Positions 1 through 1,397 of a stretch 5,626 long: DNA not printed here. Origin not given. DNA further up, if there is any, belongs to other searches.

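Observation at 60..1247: UraA-like nucleobase permease on the pectinase plasmid: extremely low GC yet intact, with a diverged substrate-binding segment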

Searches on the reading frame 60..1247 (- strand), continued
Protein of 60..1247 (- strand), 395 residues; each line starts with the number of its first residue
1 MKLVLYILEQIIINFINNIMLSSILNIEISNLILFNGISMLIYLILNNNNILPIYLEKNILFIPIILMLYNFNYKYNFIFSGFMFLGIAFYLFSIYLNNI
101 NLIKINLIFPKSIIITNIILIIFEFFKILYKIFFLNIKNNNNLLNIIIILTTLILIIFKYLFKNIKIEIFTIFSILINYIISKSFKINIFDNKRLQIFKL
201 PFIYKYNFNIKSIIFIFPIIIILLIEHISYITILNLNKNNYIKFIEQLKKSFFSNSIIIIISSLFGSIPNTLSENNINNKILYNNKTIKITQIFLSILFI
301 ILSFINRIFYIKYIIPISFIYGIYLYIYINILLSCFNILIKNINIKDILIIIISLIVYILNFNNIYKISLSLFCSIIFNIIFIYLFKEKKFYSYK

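Call 61: find_homologous_proteins(query=A1, max_evalue=1e-10)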
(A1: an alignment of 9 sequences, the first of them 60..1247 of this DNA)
Query A1 (9 sequences) (395 aa, profile of the alignment): 7270 proteins with E <= 1e-10 among 8000 candidates; the best 120 are listed.
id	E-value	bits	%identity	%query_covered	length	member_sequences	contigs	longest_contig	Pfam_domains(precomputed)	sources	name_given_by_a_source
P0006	2.2e-138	480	26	85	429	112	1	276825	PF00860.27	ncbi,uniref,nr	ncbi:uracil permease [Salmonella enterica]|uniref:uracil permease n=1 Tax=Salmonella enterica TaxID=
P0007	5.2e-136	472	26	85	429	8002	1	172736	PF00860.27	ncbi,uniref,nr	ncbi:uracil permease [Enterobacter roggenkampii]|uniref:uracil permease n=1 Tax=Enterobacter roggenk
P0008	3.1e-134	466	26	85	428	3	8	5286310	PF00860.27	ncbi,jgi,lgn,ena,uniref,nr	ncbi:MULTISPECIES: uracil permease [Buttiauxella]|jgi:uracil permease|uniref:Uracil permease n=1 Tax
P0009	3.6e-134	466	25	85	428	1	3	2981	PF00860.27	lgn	-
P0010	1.8e-133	464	25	85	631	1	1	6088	PF22688.3,PF00308.25,PF00860.27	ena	-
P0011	1.9e-133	463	26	93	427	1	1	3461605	PF00860.27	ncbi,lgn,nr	ncbi:MAG: Uracil permease [Candidatus Erwinia impunctatus]|nr:Uracil permease [Culicoides impunctatu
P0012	2.2e-133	463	26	83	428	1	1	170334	PF00860.27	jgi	jgi:uracil permease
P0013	3.0e-133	463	27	79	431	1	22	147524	PF00860.27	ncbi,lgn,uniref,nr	ncbi:uracil permease [Yersinia enterocolitica]|uniref:uracil permease n=1 Tax=Yersinia enterocolitic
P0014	6.2e-133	462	24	83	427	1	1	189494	PF00860.27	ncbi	ncbi:uracil permease [Erwinia amylovora]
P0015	9.0e-133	461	24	85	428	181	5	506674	PF00860.27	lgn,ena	-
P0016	1.0e-132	461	27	71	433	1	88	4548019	PF00860.27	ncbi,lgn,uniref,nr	ncbi:uracil permease [Yersinia enterocolitica]|uniref:uracil permease n=2 Tax=Yersinia enterocolitic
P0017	1.7e-132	460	26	85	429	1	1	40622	PF00860.27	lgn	-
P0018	1.7e-132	460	25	85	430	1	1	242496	PF00860.27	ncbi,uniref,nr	ncbi:Uracil permease [Photorhabdus australis subsp. thailandensis]|uniref:Uracil permease n=1 Tax=Ph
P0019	1.9e-132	460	24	83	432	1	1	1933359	PF00860.27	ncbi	-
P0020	1.9e-132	460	25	85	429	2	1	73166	PF00860.27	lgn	-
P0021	2.1e-132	460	26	79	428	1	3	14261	PF00860.27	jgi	jgi:uracil permease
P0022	3.4e-132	459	27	71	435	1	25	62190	PF00860.27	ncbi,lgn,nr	ncbi:TPA: uracil permease [Yersinia enterocolitica]|nr:uracil permease [Yersinia enterocolitica] EKN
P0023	3.5e-132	459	25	85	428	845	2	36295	PF00860.27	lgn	-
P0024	3.6e-132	459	25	79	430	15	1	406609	PF00860.27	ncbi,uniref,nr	ncbi:uracil permease [Photorhabdus akhurstii]|uniref:uracil permease n=1 Tax=Photorhabdus akhurstii 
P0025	8.1e-132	458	25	85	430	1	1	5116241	PF00860.27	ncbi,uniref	ncbi:uracil permease [Photorhabdus asymbiotica]|uniref:uracil permease n=1 Tax=Photorhabdus asymbiot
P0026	8.1e-132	458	26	85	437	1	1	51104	PF00860.27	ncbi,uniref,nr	ncbi:uracil permease [Xenorhabdus sp. PB30.3]|uniref:uracil permease n=1 Tax=Xenorhabdus sp. PB30.3 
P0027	8.4e-132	458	24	85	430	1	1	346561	PF00860.27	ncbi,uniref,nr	ncbi:uracil permease [Photorhabdus namnaonensis]|uniref:Uracil permease n=1 Tax=Photorhabdus namnaon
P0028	9.7e-132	458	24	97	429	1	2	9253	PF00860.27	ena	-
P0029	1.1e-131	458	25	85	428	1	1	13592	PF00860.27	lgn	-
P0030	1.2e-131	458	26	83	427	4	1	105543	PF00860.27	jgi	-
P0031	1.2e-131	458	24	79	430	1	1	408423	PF00860.27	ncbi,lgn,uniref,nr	ncbi:uracil permease [Photorhabdus kleinii]|uniref:uracil permease n=1 Tax=Photorhabdus kleinii TaxI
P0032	1.3e-131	457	26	85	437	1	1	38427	PF00860.27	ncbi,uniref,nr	ncbi:uracil permease [Xenorhabdus sp. PB61.4]|uniref:uracil permease n=1 Tax=Xenorhabdus sp. PB61.4 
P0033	1.5e-131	457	26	85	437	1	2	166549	PF00860.27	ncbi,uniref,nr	ncbi:uracil permease [Xenorhabdus stockiae]|uniref:Uracil permease n=1 Tax=Xenorhabdus stockiae TaxI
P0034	1.5e-131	457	26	85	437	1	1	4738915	PF00860.27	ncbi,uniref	ncbi:uracil permease [Xenorhabdus stockiae]|uniref:uracil permease n=1 Tax=Xenorhabdus stockiae TaxI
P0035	1.7e-131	457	27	79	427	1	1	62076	PF00860.27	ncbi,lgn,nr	ncbi:uracil permease [Yersinia enterocolitica]|nr:uracil permease [Yersinia enterocolitica]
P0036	1.7e-131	457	25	79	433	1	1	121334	PF00860.27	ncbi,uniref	ncbi:uracil permease [Photorhabdus viridis]|uniref:uracil permease n=1 Tax=Photorhabdus viridis TaxI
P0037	1.7e-131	457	24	79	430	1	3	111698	PF00860.27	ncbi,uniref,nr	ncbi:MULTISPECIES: uracil permease [unclassified Photorhabdus]|uniref:uracil permease n=1 Tax=unclas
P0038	1.7e-131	457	26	85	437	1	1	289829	PF00860.27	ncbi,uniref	ncbi:uracil permease [Xenorhabdus bharatensis]|uniref:uracil permease n=1 Tax=Xenorhabdus bharatensi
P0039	2.0e-131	457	26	85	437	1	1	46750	PF00860.27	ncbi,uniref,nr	ncbi:uracil permease [Xenorhabdus sp. KK7.4]|uniref:uracil permease n=1 Tax=Xenorhabdus sp. KK7.4 Ta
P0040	2.0e-131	457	26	83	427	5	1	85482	PF00860.27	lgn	-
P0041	2.1e-131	457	25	85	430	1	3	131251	PF00860.27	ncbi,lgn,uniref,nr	ncbi:uracil permease [Photorhabdus australis]|uniref:uracil permease n=1 Tax=Photorhabdus australis 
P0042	2.1e-131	457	24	92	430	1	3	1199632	PF00860.27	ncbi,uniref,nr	ncbi:uracil transporter [Photorhabdus luminescens subsp. luminescens]|uniref:Uracil permease n=1 Tax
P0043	2.1e-131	457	26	85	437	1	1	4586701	PF00860.27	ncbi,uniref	ncbi:uracil permease [Xenorhabdus stockiae]|uniref:uracil permease n=1 Tax=Xenorhabdus stockiae TaxI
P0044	2.2e-131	457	24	85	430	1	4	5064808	PF00860.27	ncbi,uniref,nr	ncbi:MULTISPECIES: uracil permease [Photorhabdus]|uniref:Uracil permease (Uracil transporter) n=2 Ta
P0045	3.3e-131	456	24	83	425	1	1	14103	PF00860.27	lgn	-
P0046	3.4e-131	456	25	79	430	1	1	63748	PF00860.27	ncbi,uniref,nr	ncbi:uracil permease [Photorhabdus sp. CRCIA-P01]|uniref:uracil permease n=1 Tax=Photorhabdus sp. CR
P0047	3.5e-131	456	24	85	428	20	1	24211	PF00860.27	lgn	-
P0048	3.6e-131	456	24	83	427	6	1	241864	PF00860.27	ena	-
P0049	4.1e-131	456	26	79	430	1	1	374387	PF00860.27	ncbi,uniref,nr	ncbi:uracil permease [Photorhabdus khanii]|uniref:Uracil permease n=1 Tax=Photorhabdus khanii subsp.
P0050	4.3e-131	456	25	79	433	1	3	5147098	PF00860.27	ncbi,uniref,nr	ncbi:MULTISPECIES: uracil permease [Photorhabdus]|uniref:Uracil transporter n=1 Tax=Photorhabdus thr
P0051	4.9e-131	456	25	79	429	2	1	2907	PF00860.27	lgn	-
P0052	6.3e-131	455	24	85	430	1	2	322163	PF00860.27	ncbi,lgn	ncbi:uracil permease [Ewingella sp. S1.OA.A_B6]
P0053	6.3e-131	455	24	97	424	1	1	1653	PF00860.27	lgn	-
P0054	6.5e-131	455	24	97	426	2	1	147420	PF00860.27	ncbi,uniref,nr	ncbi:uracil permease [Izhakiella australiensis]|uniref:Uracil permease n=1 Tax=Izhakiella australien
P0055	7.0e-131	455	25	91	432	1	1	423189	PF00860.27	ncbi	-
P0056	7.7e-131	455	24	95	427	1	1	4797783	PF00860.27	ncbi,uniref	ncbi:uracil permease [Erwinia sp. HDF1-3R]|uniref:uracil permease n=1 Tax=Erwinia sp. HDF1-3R TaxID=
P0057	8.8e-131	455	25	95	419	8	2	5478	PF00860.27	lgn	-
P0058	9.0e-131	455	25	79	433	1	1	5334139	PF00860.27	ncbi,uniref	ncbi:uracil permease [Photorhabdus sp. SF281]|uniref:uracil permease n=1 Tax=Photorhabdus sp. SF281 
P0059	1.1e-130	454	24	93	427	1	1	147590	PF00860.27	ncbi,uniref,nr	ncbi:uracil permease [Erwinia sp. ErVv1]|uniref:uracil permease n=1 Tax=Erwinia sp. ErVv1 TaxID=1603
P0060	1.4e-130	454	24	93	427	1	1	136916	PF00860.27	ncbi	-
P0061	1.5e-130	454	24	80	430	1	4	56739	PF00860.27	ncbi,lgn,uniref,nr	ncbi:uracil permease [Obesumbacterium proteus]|uniref:uracil permease n=1 Tax=Obesumbacterium proteu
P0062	1.6e-130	454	25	85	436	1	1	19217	PF00860.27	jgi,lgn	jgi:uracil permease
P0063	1.7e-130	454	24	93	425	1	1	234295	PF00860.27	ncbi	-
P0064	1.7e-130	454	25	79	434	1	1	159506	PF00860.27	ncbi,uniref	ncbi:uracil permease [Photorhabdus sp. RM323S]|uniref:uracil permease n=1 Tax=Photorhabdus sp. RM323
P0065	1.7e-130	454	25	79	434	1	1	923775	PF00860.27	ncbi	ncbi:uracil permease [Photorhabdus tasmaniensis]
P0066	1.7e-130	454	25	83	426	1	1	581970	PF00860.27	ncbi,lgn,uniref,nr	ncbi:uracil permease [Izhakiella capsodis]|uniref:Uracil permease n=1 Tax=Izhakiella capsodis TaxID=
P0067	1.8e-130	454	24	85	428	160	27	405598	PF00860.27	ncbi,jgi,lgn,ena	-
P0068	1.9e-130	454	24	79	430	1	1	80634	PF00860.27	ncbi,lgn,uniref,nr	ncbi:uracil permease [Photorhabdus luminescens]|uniref:Uracil permease n=1 Tax=Photorhabdus luminesc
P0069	2.0e-130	454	26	85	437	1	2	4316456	PF00860.27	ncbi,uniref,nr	ncbi:uracil permease [Xenorhabdus innexi]|uniref:Uracil permease n=1 Tax=Xenorhabdus innexi TaxID=29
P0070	2.6e-130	453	25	79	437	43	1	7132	PF00860.27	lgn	-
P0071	2.9e-130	453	24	83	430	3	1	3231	PF00860.27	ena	-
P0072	3.8e-130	453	25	85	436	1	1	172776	PF00860.27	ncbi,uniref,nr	ncbi:uracil permease [Xenorhabdus lircayensis]|uniref:Uracil permease n=1 Tax=Xenorhabdus lircayensi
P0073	3.9e-130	453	24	85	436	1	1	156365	PF00860.27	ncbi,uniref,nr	ncbi:uracil permease [Xenorhabdus vietnamensis]|uniref:Uracil permease n=1 Tax=Xenorhabdus vietnamen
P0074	3.9e-130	453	26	85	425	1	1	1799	PF00860.27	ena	-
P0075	4.2e-130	452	25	85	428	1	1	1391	PF00860.27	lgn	-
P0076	4.3e-130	452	23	85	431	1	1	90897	PF00860.27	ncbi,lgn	-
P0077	5.1e-130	452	25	79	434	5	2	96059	PF00860.27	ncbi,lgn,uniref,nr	ncbi:uracil permease [Photorhabdus temperata]|uniref:Uracil-xanthine permease n=1 Tax=Photorhabdus t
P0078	6.6e-130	452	24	79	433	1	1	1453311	PF00860.27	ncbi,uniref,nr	ncbi:uracil permease [Photorhabdus khanii]|uniref:Uracil permease n=1 Tax=Photorhabdus khanii TaxID=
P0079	7.1e-130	452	24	83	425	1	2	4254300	PF00860.27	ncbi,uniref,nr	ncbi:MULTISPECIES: uracil permease [Erwinia]|uniref:uracil permease n=1 Tax=Erwinia TaxID=551 RepID=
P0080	7.3e-130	452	23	83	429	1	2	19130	PF00860.27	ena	-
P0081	7.5e-130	452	24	79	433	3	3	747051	PF00860.27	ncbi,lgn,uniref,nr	ncbi:uracil permease [Photorhabdus temperata]|uniref:Uracil-xanthine permease n=1 Tax=Photorhabdus k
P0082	7.9e-130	452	26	85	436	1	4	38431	PF00860.27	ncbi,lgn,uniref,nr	ncbi:uracil permease [Xenorhabdus bovienii]|uniref:uracil permease n=1 Tax=Xenorhabdus bovienii TaxI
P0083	8.2e-130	452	24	93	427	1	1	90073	PF00860.27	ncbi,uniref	ncbi:uracil permease [Erwinia tasmaniensis]|uniref:uracil permease n=1 Tax=Erwinia tasmaniensis TaxI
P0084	9.2e-130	451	26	85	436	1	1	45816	PF00860.27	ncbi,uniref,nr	ncbi:uracil permease [Xenorhabdus bovienii]|uniref:uracil permease n=1 Tax=Xenorhabdus bovienii TaxI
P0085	9.6e-130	451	27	85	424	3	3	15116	PF00860.27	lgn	-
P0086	9.9e-130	451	25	83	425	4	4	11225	PF00860.27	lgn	-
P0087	1.1e-129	451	24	85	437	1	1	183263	PF00860.27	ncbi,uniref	ncbi:uracil permease [Xenorhabdus szentirmaii]|uniref:uracil permease n=1 Tax=Xenorhabdus szentirmai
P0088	1.1e-129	451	25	79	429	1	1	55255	PF00860.27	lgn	-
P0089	1.1e-129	451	26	85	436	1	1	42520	PF00860.27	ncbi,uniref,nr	ncbi:uracil permease [Xenorhabdus bovienii]|uniref:uracil permease n=1 Tax=Xenorhabdus bovienii TaxI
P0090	1.2e-129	451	23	95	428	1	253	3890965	PF00860.27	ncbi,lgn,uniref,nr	ncbi:uracil permease [Erwinia amylovora]|uniref:Uracil permease n=4 Tax=Erwinia amylovora TaxID=552 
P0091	1.2e-129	451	24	85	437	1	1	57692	PF00860.27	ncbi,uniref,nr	ncbi:uracil permease [Xenorhabdus sp. ZM]|uniref:uracil permease n=1 Tax=Xenorhabdus szentirmaii Tax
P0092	1.3e-129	451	24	85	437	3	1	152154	PF00860.27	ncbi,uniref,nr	ncbi:uracil permease [Xenorhabdus szentirmaii]|uniref:uracil permease n=1 Tax=Xenorhabdus szentirmai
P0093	1.3e-129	451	25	79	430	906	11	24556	PF00860.27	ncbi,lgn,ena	-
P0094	1.3e-129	451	24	85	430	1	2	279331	PF00860.27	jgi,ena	-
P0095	1.4e-129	451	26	85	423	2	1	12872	PF00860.27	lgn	-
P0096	1.4e-129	451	24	83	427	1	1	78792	PF00860.27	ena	-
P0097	1.6e-129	451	25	83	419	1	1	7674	PF00860.27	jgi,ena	-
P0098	1.6e-129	451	24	85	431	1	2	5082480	PF00860.27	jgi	jgi:uracil permease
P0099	1.7e-129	450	26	83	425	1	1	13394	PF00860.27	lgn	-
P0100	1.8e-129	450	24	85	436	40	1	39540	PF00860.27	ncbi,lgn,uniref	ncbi:uracil permease [Xenorhabdus entomophaga]|uniref:uracil permease n=1 Tax=Xenorhabdus entomophag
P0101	1.8e-129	450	24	85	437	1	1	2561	PF00860.27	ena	-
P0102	2.1e-129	450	25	85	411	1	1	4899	PF00860.27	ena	-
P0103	2.1e-129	450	26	79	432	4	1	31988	PF00860.27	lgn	-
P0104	2.2e-129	450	24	85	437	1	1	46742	PF00860.27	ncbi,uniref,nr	ncbi:uracil permease [Xenorhabdus szentirmaii]|uniref:uracil permease n=1 Tax=Xenorhabdus szentirmai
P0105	2.4e-129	450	22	83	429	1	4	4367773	PF00860.27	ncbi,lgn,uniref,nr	ncbi:uracil permease [Dickeya lacustris]|uniref:Uracil permease n=1 Tax=Dickeya lacustris TaxID=2259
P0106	2.4e-129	450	26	83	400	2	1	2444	PF00860.27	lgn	-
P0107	2.4e-129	450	26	79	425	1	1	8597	PF00860.27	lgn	-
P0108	3.9e-129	449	25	85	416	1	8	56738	PF00860.27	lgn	-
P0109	4.0e-129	449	24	85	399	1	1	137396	PF00860.27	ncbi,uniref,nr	ncbi:uracil permease [Shigella flexneri]|uniref:uracil permease n=1 Tax=Shigella flexneri TaxID=623 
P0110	4.3e-129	449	24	85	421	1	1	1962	PF00860.27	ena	-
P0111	4.4e-129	449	24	85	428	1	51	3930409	PF00860.27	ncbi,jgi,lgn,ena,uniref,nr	ncbi:uracil permease [Erwinia sp. HR93]|uniref:uracil permease n=1 Tax=Erwinia sp. HR93 TaxID=309484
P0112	4.7e-129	449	24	85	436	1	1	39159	PF00860.27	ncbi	-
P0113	5.8e-129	449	24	85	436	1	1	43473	PF00860.27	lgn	-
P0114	6.0e-129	449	25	79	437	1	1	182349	PF00860.27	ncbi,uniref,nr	ncbi:uracil permease [Martelella alba]|uniref:Uracil permease n=1 Tax=Martelella alba TaxID=2590451 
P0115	6.0e-129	449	26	85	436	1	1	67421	PF00860.27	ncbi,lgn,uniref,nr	ncbi:uracil transport protein (NCS2 family) [Xenorhabdus bovienii str. oregonense]|uniref:Uracil tra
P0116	6.3e-129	449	23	95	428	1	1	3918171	PF00860.27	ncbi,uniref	ncbi:uracil permease [Erwinia amylovora]|uniref:uracil permease n=1 Tax=Erwinia amylovora TaxID=552 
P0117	6.7e-129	449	23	85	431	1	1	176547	PF00860.27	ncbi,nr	ncbi:uracil permease [Erwinia sp. CPCC 100877]|nr:uracil permease [Erwinia sp. CPCC 100877]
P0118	8.8e-129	448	27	79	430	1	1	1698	PF00860.27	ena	-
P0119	9.7e-129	448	23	95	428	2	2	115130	PF00860.27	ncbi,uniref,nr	ncbi:uracil permease [Erwinia amylovora]|uniref:uracil permease n=1 Tax=Erwinia amylovora TaxID=552 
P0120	1.0e-128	448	25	79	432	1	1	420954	PF00860.27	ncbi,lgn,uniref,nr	ncbi:uracil permease [Acerihabitans sp. TG2]|uniref:uracil permease n=1 Tax=Acerihabitans sp. TG2 Ta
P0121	1.0e-128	448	23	85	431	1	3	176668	PF00860.27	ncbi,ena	-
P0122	1.0e-128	448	26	83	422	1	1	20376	PF00860.27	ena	-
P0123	1.1e-128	448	24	85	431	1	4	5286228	PF00860.27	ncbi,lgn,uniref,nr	ncbi:uracil permease [Enterobacteriaceae bacterium BIT-l23]|uniref:Uracil permease n=1 Tax=Jejubacte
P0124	1.2e-128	448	25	85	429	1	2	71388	PF00860.27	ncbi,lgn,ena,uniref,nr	ncbi:uracil permease [Lonsdalea britannica]|uniref:uracil permease n=1 Tax=Lonsdalea britannica TaxI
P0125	1.2e-128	448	26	85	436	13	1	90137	PF00860.27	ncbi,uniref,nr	ncbi:uracil permease [Xenorhabdus bovienii]|uniref:uracil permease n=1 Tax=Xenorhabdus bovienii TaxI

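Call 71: predict_structure(alignment_id=A2)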
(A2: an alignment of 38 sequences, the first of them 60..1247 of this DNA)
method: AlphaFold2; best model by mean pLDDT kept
length: 395 residues; sequences in the alignment: 38
mean_pLDDT: 75.6   pTM: 0.73
mean pLDDT of the five models: 75.6, 74.7, 71.5, 69.9, 67.7
residues with pLDDT >= 90: 23; 70-90: 265; 50-70: 86; < 50: 21
segments of 3 or more residues with pLDDT < 50: 192-195, 273-283, 391-395
pLDDT, mean of each block of 10 residues (from residue 1): 77 81 79 85 79 56 61 68 88 82 76 87 83 66 79 78 72 78 68 52 72 83 78 63 77 88 74 45 63 87 78 77 83 86 86 90 75 90 76 42
secondary structure, 60 per line:
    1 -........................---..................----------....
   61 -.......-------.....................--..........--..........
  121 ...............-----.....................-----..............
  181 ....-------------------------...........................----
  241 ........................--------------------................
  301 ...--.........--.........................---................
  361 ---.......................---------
elements in order: H2-25 H29-46 H57-60 H62-68 H76-96 H99-108 H111-135 H141-161 H167-184 H210-236 H241-264 H285-303 H306-314 H317-341 H345-360 H364-386

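Call 73: fold_search(model_id=the predicted structure, library=pdb)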
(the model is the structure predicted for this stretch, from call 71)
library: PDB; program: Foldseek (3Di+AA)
matches with E <= 10: 140; with E <= 0.001: 35
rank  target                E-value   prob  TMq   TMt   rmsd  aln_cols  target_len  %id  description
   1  8oo1_C                2.0e-09  1.00  0.76  0.74   4.1       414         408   21  Wide inward-open liganded UraA in complex with a conformation-selective synthetic nanobody (released 2024-04-10)
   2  8omz_C                2.6e-09  1.00  0.76  0.74   4.3       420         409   21  Wide inward-open unliganded UraA in complex with a conformation-selective synthetic nanobody (released 2024-04-10)
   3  8omz_A                3.9e-09  1.00  0.75  0.73   4.5       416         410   21  Wide inward-open unliganded UraA in complex with a conformation-selective synthetic nanobody (released 2024-04-10)
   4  5xls                  1.8e-08  1.00  0.66  0.64   6.0       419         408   20  Crystal structure of UraA in occluded conformation (released 2017-07-05)
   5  3qe7                  6.2e-08  1.00  0.60  0.59   6.7       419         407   21  Crystal Structure of Uracil Transporter--UraA (released 2011-03-23)
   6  8x1t_B                2.1e-05  1.00  0.56  0.35   8.4       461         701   13  Cryo-EM structure of human DRA (SLC26A3) bound with sulfate (released 2025-05-14)
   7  8x2n_A                2.6e-05  1.00  0.55  0.34  10.5       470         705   12  Cryo-EM structure of human DRA (SLC26A3) at pH 6.5 (released 2025-05-14)
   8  8x1r_A                3.9e-05  1.00  0.56  0.34  10.1       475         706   11  Cryo-EM structure of human DRA (SLC26A3) bound with chloride (released 2025-05-14)
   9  8ys8_A                4.2e-05  1.00  0.56  0.35  10.3       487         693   13  The Cyro-EM Structure of human SLC26A3 with non-specific inhibitor Tenidap (released 2025-09-24)
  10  9mos_A                5.2e-05  1.00  0.57  0.51   7.6       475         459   14  Band 3 IF1/IF2 (released 2025-12-10)
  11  7xul_A                5.6e-05  1.00  0.57  0.36  10.2       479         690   12  Human SLC26A3 in complex with Tenidap (released 2023-05-24)
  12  5i6c_B                5.9e-05  1.00  0.65  0.56   5.9       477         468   13  The structure of the eukaryotic purine/H+ symporter, UapA, in complex with Xanthine (released 2016-04-27)
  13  8x1q_A                5.9e-05  1.00  0.59  0.36   9.6       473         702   12  Cryo-EM structure of human DRA (SLC26A3) bound with bicarbonate (released 2025-05-14)
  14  8yr9_A                5.9e-05  1.00  0.58  0.35  10.1       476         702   11  the Cyro-EM Structure of human SLC26A3 (released 2025-09-24)
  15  8t45_B                7.2e-05  1.00  0.56  0.49   7.6       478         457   13  Cryo-EM Analysis of AE1 Structure in 100 mM NaHCO3 Buffer: Form2 (released 2024-05-22)
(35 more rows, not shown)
